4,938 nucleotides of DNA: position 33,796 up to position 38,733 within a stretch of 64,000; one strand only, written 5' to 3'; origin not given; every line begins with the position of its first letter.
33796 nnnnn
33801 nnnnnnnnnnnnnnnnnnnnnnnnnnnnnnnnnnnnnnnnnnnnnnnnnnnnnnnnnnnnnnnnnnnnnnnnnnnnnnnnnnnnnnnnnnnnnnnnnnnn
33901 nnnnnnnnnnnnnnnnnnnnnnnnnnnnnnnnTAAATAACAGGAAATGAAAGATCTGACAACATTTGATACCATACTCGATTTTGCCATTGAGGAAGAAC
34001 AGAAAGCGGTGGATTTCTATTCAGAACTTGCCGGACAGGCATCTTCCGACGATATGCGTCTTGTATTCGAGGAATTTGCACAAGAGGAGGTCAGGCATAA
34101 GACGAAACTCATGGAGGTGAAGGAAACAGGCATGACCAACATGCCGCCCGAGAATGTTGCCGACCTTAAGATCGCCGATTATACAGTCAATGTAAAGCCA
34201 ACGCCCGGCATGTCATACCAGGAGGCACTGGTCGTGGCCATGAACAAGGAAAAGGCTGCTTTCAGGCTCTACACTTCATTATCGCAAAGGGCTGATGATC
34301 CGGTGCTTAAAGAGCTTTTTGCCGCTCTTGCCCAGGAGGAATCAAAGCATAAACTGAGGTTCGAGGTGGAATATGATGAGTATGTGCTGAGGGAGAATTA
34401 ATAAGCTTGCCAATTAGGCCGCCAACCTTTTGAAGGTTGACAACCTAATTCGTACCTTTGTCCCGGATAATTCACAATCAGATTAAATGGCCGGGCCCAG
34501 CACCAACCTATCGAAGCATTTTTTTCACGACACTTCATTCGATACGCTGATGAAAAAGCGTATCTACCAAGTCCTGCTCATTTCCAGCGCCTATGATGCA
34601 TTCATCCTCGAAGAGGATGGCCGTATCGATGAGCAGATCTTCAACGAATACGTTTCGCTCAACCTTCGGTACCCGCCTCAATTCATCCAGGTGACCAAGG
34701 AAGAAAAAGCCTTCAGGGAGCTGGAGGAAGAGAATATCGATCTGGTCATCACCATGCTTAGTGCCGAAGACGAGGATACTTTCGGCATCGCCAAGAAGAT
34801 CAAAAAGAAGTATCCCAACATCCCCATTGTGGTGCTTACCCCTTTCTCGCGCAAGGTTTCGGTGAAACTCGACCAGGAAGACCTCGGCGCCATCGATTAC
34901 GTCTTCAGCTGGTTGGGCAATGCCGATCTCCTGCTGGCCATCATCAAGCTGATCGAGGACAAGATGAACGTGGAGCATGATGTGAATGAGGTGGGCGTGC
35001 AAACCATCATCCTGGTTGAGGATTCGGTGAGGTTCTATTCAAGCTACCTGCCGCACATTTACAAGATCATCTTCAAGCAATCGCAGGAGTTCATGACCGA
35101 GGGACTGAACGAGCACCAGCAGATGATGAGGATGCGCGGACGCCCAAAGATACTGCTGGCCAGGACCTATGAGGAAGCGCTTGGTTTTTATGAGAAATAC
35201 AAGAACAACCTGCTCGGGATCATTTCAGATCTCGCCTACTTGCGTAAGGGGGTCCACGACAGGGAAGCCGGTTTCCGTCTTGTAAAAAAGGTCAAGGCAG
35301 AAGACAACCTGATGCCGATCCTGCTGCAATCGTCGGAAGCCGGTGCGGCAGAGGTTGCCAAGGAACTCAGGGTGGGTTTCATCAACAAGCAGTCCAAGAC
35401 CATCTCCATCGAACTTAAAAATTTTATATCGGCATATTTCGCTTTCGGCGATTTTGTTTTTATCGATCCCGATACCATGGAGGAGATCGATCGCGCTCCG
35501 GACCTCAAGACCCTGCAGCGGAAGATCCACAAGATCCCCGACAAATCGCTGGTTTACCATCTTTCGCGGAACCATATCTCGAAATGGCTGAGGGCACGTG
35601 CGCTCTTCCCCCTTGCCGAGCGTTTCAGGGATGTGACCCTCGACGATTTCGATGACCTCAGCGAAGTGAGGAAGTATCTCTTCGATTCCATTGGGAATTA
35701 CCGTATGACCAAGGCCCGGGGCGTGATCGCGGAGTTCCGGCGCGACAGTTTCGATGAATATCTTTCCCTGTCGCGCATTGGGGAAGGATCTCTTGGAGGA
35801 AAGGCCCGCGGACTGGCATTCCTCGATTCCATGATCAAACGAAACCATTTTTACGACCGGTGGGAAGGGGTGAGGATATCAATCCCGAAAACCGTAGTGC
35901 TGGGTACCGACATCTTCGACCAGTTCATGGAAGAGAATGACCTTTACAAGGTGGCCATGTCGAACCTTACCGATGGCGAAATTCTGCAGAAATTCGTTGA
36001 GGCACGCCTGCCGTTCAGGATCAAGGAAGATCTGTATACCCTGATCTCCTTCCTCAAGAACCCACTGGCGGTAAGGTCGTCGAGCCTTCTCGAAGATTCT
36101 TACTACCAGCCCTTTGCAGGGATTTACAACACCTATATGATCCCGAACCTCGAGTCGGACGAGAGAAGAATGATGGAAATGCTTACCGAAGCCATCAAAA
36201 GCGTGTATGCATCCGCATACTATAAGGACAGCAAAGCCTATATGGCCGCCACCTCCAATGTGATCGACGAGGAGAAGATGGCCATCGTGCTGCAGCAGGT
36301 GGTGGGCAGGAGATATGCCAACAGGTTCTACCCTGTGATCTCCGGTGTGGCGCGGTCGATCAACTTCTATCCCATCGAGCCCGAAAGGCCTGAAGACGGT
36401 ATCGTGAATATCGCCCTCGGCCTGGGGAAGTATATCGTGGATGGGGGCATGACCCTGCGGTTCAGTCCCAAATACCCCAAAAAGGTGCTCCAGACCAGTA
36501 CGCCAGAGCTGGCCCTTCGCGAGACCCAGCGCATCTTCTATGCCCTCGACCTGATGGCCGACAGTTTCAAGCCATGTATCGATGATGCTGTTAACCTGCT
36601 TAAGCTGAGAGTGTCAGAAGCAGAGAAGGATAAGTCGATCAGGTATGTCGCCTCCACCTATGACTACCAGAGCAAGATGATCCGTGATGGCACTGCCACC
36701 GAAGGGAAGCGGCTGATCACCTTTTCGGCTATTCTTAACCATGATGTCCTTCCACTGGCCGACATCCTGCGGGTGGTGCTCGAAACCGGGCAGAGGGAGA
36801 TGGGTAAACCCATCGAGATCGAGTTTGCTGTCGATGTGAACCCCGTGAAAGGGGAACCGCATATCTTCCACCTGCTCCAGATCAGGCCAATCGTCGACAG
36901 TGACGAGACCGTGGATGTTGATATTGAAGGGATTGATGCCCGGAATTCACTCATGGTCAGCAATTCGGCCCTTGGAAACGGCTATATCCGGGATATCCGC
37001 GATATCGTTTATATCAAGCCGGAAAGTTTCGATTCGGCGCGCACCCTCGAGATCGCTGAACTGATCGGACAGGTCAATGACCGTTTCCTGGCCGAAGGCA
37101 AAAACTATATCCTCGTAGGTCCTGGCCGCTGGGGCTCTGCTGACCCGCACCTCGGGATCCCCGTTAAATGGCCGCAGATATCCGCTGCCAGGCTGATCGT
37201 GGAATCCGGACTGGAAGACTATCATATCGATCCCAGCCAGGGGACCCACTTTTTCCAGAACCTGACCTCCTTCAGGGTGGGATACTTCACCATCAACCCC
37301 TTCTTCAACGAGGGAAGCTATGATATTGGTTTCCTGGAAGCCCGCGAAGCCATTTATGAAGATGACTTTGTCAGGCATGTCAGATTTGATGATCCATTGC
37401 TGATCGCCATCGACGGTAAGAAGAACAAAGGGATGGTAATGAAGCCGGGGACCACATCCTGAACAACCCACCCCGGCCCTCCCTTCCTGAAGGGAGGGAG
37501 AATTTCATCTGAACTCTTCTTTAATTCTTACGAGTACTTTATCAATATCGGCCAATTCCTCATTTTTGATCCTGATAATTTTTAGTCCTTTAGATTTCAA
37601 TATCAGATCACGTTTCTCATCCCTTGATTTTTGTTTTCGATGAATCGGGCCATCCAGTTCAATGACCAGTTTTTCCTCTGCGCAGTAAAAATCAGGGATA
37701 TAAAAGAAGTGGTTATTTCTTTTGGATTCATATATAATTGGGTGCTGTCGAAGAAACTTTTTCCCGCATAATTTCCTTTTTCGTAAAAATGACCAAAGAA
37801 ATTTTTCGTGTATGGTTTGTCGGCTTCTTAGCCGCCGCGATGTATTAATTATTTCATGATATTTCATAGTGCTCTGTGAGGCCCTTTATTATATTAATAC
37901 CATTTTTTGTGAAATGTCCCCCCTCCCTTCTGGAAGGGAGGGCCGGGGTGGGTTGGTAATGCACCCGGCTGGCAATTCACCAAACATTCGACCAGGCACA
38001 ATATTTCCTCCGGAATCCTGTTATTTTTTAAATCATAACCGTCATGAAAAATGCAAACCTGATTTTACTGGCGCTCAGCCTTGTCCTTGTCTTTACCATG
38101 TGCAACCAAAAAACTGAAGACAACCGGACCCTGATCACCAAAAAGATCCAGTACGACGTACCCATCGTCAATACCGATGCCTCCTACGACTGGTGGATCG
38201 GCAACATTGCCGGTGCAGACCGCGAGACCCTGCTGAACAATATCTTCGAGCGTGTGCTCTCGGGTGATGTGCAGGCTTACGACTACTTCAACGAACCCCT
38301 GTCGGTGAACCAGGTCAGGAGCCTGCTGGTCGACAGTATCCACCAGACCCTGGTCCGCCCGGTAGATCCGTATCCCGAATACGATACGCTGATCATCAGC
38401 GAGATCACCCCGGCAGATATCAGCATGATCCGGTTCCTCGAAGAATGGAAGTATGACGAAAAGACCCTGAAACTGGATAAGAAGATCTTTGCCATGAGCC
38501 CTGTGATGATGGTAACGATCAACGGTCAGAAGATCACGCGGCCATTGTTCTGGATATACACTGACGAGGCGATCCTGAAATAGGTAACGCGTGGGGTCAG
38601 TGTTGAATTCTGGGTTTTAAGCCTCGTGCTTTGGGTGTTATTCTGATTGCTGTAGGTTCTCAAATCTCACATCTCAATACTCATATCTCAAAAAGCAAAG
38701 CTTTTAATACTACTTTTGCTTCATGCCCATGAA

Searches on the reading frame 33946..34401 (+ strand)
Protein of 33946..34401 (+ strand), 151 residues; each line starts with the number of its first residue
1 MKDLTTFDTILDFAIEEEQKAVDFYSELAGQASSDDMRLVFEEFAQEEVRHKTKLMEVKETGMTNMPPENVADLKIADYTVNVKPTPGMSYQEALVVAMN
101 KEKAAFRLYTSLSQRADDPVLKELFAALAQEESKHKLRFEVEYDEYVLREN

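Call 5: search_protein_families(library=pfam, proteins=[window:33946-34401:+], max_evalue=0.01)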
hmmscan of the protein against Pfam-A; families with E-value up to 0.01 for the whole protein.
window:33946-34401:+ (151 aa): 4 families
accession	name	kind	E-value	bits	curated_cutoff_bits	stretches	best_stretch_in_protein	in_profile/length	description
PF02915.23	Rubrerythrin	-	2.1e-15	57.8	22.8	2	93-145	1-55/137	Rubrerythrin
PF13668.12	Ferritin_2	-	5.8e-06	26.9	24.7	1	10-136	5-129/138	Ferritin-like domain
PF22277.2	EncFtn-like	-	2.4e-05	24.4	27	1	14-57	22-65/85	EncFtn-like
PF09537.16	DUF2383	-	0.00011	22.7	30.8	0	15-56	10-51/111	Domain of unknown function (DUF2383)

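Call 6: search_protein_families(library=ncbifam, proteins=[window:33946-34401:+], max_evalue=0.001)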
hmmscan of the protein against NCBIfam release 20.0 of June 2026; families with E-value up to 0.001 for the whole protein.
window:33946-34401:+ (151 aa): 6 families
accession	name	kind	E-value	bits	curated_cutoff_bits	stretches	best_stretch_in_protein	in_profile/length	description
TIGR04535.1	ferrit_encaps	subfamily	6.9e-09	35.7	125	1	11-58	19-65/114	encapsulin-associated ferritin-like protein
NF045676.1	FeExpMbfA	equivalog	4.2e-08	33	450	1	8-138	10-143/318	iron exporter MbfA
NF058679.1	EncB_fam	subfamily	3.1e-07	30.4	90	0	94-135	24-65/117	encapsulin nanocompartment ferritin-likeEncB family encapsulin nanocompartment ferritin-like cargo protein cargo protein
NF045767.1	RuberyRbr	equivalog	0.00017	21.7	200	1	20-140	25-139/194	rubrerythrin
NF009413.0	PRK12775.1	equivalog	0.00028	18.8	1895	1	12-145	866-997/1006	putative trifunctional 2-polyprenylphenol hydroxylase/glutamate synthase subunit beta/ferritin domain-containing protein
NF010172.0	PRK13654.1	subfamily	0.00033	19.9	391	0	89-135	88-136/361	magnesium-protoporphyrin IX monomethyl ester cyclase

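Call 43: search_solved_structures(query=window:33946-34401:+, max_evalue=0.01, show_alignments=2)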
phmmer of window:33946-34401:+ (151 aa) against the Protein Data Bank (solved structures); distinct sequences matched with E-value up to 0.01: 3.
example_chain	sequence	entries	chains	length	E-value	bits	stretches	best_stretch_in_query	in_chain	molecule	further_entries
1vjx_A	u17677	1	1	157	0.00021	24.8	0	2-60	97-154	putative ferritin-like diiron-carboxylate protein TM1526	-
9viw_A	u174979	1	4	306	0.0018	21.8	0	40-139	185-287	Bacterioferritin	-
2fzf_A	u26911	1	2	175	0.007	19.9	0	88-140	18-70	hypothetical protein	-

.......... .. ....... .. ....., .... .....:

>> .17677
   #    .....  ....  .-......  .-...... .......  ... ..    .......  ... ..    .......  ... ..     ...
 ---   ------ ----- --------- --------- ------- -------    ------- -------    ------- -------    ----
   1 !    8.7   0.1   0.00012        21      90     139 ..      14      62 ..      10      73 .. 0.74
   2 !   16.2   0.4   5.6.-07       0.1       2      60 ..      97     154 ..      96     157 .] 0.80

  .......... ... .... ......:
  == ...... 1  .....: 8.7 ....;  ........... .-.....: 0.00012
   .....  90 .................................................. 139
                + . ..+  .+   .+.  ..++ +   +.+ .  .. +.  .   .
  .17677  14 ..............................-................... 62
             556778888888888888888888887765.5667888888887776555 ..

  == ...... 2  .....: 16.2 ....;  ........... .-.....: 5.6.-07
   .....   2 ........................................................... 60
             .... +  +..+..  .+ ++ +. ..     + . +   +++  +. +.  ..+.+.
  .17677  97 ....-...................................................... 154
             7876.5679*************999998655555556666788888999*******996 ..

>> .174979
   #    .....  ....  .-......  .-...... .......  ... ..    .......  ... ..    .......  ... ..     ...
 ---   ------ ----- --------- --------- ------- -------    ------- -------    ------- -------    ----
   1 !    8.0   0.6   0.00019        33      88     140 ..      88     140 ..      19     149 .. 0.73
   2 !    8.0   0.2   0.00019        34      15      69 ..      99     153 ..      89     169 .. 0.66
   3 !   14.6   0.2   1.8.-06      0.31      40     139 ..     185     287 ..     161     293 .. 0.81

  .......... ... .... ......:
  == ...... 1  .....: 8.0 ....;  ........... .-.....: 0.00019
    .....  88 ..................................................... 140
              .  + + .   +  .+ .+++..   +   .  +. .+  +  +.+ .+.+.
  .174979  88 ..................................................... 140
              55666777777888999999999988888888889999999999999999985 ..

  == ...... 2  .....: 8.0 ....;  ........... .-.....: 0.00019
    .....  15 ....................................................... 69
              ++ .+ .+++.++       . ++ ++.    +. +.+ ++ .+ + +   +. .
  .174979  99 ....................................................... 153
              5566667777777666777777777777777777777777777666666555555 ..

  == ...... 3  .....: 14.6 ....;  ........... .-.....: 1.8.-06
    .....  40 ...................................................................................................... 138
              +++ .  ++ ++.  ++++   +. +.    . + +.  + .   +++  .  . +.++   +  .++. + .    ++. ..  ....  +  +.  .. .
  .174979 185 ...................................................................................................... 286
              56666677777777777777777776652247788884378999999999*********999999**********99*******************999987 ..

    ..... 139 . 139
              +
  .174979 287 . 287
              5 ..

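Call 60: find_related_loci(query=window:33946-34401:+, collection=metagenome_contigs, flank=6000)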
Query window:33946-34401:+ (151 aa) in metagenome_contigs; peptide patterns used: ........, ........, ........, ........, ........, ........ (x = any residue, [..] = any of these).
261 stretches matched a pattern; 76 encode a relative of the query (tblastn E <= 1e-3); 76 distinct loci.
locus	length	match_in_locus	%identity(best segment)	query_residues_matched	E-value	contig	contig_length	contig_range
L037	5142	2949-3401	89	1-151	2e-88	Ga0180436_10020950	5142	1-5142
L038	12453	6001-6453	87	1-151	7e-87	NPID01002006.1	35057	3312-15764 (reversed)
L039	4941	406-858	85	1-151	3e-85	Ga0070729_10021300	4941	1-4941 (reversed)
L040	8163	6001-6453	83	1-151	5e-83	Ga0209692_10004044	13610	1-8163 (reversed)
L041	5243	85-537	81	1-151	9e-81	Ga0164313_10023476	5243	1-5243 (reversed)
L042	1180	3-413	88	15-151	7e-83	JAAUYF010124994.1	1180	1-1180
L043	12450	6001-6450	79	2-151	4e-77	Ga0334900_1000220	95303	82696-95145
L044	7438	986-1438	65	1-151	4e-63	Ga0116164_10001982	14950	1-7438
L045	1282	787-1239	64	1-151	2e-66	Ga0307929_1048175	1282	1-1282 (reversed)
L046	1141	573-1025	62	1-151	1e-65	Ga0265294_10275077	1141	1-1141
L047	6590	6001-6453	63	1-151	5e-61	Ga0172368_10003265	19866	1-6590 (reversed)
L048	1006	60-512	63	1-151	2e-65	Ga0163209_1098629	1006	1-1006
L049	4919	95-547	64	1-151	2e-60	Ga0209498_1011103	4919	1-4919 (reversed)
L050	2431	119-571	64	1-151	6e-61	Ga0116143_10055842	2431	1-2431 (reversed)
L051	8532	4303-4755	62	1-151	2e-60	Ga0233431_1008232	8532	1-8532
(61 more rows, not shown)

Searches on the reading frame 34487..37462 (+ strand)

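Call 5: search_protein_families(library=pfam, proteins=[window:34487-37462:+], max_evalue=0.01)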
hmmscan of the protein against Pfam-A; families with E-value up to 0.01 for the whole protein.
window:34487-37462:+ (991 aa): 3 families
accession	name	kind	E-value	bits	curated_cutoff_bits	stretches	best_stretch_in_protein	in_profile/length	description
PF01326.24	PPDK_N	-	9.4e-41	140.6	27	1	435-814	3-321/328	Pyruvate phosphate dikinase, AMP/ATP-binding domain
PF00072.30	Response_reg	-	7.1e-07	29.8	30.2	1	68-148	27-106/111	Response regulator receiver domain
PF19027.5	DUF5752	-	0.002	18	23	0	335-405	18-102/208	Family of unknown function (DUF5752)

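Call 6: search_protein_families(library=ncbifam, proteins=[window:34487-37462:+], max_evalue=0.001)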
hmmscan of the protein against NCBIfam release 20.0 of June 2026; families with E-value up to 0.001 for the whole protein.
window:34487-37462:+ (991 aa): 18 families
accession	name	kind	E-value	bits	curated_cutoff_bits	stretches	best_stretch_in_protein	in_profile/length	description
NF004881.0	PRK06241.2-2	equivalog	1.4e-14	53.4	883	1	461-654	31-218/898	phosphoenolpyruvate synthase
NF052631.1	prodigiosin_PigC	equivalog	6.2e-14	50.8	1300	1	464-609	31-171/883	prodigiosin ligase PigC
NF052632.1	undecylprod_RedH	equivalog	6.3e-12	44.3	1350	1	464-655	32-202/880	undecylprodigiosin ligase RedH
TIGR01418.1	PEP_synth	equivalog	7.9e-09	34.4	739.75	1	463-656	34-228/784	pyruvate, water dikinase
NF004508.0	PRK05849.1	equivalog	9.4e-08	30.5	501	0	714-812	133-227/789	hypothetical protein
NF005057.0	PRK06464.1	equivalog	1.6e-07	29.8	598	1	481-655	57-233/798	phosphoenolpyruvate synthase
NF051850.1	RespRegRprY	equivalog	5.9e-06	25.8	370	1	69-167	34-134/234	response regulator transcription factor RprY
NF040534.1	resp_reg_YycF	equivalog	5.3e-05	22.6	340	1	69-176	30-140/231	response regulator YycF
NF004882.0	PRK06241.2-3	equivalog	7.4e-05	21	850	1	526-606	100-172/827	phosphoenolpyruvate synthase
TIGR01818.1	ntrC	equivalog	8.2e-05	21.6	558.6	1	71-140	30-98/463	nitrogen regulation protein NR(I)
NF007005.1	PRK09468.1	equivalog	0.00017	21.1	331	1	67-156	31-118/237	osmolarity response regulator transcription factor OmpR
NF033117.2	vanR_ACDEGLN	exception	0.00018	21.2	350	1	54-140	12-97/226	VanR-ABDEGLN family response regulator transcription factor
NF045944.1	ResRegRpaBCyano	equivalog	0.00026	20.5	330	1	68-174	26-130/229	response regulator transcription factor RpaB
NF007689.0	PRK10365.1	equivalog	0.00026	19.9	760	1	72-178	38-143/441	sigma-54-dependent response regulator transcription factor ZraR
TIGR03787.1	marine_sort_RR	equivalog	0.00036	20.1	335.7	0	246-318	44-118/227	proteobacterial dedicated sortase system response regulator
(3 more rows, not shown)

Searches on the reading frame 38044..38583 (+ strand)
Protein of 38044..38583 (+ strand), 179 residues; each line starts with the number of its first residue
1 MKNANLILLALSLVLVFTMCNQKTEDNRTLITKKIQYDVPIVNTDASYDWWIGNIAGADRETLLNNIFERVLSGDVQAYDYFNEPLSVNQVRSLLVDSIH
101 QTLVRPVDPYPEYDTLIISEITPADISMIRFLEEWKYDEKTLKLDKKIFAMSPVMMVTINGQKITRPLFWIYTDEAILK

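Call 20: search_protein_families(library=pfam, proteins=[window:38044-38583:+], max_evalue=0.00001)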
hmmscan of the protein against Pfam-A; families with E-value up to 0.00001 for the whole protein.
window:38044-38583:+ (179 aa): 1 family
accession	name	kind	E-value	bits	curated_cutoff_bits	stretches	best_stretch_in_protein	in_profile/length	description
PF19841.4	GldN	-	1.2e-12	48.4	23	1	57-172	29-145/228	Gliding motility associated protein GldN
